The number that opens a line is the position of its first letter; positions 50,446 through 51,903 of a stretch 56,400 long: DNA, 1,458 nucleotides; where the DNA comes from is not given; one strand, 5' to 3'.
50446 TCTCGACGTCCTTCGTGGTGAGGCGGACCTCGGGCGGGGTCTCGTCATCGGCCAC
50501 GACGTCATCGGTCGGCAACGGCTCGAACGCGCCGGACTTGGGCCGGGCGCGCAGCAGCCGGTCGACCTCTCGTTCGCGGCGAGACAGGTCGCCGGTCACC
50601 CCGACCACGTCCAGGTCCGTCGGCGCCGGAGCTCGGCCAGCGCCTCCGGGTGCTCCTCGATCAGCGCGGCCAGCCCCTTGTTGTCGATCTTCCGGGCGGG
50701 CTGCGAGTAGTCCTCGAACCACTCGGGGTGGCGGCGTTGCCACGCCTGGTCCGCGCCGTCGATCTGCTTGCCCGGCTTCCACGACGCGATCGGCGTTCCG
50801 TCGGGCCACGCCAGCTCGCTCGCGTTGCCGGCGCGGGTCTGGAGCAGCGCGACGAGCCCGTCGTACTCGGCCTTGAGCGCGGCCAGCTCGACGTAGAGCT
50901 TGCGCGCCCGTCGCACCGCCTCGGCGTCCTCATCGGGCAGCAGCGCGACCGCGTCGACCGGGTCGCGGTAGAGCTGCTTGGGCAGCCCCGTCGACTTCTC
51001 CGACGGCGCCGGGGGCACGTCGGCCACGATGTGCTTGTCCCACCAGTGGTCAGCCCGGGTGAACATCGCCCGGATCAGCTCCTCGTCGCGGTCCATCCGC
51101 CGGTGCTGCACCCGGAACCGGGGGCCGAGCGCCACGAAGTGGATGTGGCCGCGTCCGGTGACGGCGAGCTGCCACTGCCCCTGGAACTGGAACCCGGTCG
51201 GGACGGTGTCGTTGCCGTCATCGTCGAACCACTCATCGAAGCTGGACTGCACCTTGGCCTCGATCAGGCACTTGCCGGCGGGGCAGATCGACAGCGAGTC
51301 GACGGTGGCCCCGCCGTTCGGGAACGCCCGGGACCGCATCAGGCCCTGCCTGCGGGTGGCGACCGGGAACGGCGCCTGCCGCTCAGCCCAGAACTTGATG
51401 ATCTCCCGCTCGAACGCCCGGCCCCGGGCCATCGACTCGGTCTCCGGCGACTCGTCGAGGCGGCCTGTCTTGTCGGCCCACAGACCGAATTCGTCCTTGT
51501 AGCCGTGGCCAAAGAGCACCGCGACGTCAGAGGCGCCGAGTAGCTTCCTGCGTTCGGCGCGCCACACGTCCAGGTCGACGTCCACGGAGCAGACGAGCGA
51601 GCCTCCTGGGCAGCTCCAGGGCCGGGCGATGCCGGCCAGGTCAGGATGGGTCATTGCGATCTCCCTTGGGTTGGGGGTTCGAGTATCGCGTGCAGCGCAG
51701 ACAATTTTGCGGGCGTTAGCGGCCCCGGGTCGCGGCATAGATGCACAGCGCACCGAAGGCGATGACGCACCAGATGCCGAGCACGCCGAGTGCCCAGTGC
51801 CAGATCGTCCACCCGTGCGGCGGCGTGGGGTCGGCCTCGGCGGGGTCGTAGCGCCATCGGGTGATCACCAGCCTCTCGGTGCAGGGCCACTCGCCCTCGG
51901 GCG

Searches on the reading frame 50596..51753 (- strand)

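Call 88: search_protein_families(library=pfam, proteins=[window:50596-51753:-], max_evalue=0.001)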
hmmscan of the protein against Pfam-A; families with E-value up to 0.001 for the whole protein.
window:50596-51753:- (385 aa): 1 family
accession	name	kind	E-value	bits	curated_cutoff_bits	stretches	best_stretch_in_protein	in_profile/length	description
PF09588.16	YqaJ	-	3.7e-14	53.7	22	1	64-201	2-149/150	YqaJ-like viral recombinase domain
